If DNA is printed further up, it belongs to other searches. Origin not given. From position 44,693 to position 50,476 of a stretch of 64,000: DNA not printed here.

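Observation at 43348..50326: ECF sigma factor coupled to a membrane protein ending in a T9SS type-B sorting domain, followed by an 1827-aa type-B cargo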

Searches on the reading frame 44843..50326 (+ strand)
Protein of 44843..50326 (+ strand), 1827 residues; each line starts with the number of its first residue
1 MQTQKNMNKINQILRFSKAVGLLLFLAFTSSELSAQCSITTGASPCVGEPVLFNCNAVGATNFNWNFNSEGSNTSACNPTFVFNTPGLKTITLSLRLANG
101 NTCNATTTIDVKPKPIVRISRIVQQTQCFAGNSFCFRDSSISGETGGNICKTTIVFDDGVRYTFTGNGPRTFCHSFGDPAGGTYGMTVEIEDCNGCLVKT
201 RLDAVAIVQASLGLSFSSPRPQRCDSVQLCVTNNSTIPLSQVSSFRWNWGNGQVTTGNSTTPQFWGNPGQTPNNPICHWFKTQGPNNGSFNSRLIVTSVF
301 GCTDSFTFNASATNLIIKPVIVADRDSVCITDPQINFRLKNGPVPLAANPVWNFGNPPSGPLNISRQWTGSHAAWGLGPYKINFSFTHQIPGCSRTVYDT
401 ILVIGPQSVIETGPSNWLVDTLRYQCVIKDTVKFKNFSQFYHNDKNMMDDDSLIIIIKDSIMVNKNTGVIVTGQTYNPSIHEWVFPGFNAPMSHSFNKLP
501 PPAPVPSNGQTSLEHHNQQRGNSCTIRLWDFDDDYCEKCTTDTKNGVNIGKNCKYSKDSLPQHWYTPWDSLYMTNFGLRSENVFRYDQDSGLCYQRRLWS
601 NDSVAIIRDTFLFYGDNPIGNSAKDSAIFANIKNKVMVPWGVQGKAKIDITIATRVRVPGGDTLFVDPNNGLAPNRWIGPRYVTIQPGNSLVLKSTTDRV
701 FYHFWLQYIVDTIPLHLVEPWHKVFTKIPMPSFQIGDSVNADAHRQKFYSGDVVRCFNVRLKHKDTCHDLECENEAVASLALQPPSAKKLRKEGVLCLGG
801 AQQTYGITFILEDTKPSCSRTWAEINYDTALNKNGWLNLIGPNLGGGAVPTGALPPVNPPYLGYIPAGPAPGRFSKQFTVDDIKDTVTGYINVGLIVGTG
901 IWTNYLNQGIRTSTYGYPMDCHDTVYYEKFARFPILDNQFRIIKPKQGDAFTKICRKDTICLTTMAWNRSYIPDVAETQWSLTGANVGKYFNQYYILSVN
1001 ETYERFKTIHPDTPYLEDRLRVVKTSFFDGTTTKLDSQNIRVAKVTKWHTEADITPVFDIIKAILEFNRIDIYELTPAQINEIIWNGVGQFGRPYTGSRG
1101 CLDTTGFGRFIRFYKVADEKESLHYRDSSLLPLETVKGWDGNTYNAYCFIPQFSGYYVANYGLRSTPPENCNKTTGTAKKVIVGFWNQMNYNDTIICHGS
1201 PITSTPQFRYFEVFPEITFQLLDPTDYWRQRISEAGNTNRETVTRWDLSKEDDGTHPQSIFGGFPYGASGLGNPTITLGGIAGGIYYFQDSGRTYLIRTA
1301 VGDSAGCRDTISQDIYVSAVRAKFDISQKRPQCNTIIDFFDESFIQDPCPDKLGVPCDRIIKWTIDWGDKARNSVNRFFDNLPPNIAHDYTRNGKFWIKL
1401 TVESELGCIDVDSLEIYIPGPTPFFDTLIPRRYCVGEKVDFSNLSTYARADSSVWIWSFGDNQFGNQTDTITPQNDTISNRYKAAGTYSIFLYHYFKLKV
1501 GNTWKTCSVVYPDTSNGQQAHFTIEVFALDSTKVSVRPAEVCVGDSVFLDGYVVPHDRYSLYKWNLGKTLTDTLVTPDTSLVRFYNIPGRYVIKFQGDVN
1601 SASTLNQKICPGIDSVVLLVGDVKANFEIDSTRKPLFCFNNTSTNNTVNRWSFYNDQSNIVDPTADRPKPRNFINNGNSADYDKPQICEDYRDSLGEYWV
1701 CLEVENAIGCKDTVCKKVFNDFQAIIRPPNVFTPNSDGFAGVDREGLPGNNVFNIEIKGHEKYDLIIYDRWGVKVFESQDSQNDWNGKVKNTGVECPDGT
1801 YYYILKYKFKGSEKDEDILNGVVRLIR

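Call 4: search_protein_families(library=pfam, proteins=[window:44843-50326:+], max_evalue=0.1)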
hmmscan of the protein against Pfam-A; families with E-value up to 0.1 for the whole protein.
window:44843-50326:+ (1827 aa): 4 families
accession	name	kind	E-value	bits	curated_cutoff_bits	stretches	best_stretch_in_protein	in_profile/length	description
PF18911.6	PKD_4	-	1.2e-18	67.4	27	2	1423-1492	4-66/85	PKD domain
PF13585.12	CHU_C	-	2.6e-16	60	27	1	1728-1814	3-79/86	CHU_C Type IX secretion signal domain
PF00801.26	PKD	-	8.6e-09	35.7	23.5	2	42-109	5-78/80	PKD domain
PF24527.1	Ig-like_Pom152_9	-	0.045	14.5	27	0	45-109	12-77/80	Nucleoporin pom152-like, ninth immunoglobulin-like domain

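Call 5: search_protein_families(library=ncbifam, proteins=[window:44843-50326:+], max_evalue=0.1)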
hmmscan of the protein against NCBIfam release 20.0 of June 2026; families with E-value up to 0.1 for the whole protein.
window:44843-50326:+ (1827 aa): 2 families
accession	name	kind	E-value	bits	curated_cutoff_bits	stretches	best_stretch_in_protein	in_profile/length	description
TIGR04131.1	Bac_Flav_CTERM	domain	3.6e-08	33.4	35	1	1729-1814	4-75/85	T9SS type B sorting domain-containing protein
TIGR04183.1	Por_Secre_tail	domain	0.094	12.7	23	0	1750-1808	8-61/72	T9SS type A sorting domain-containing protein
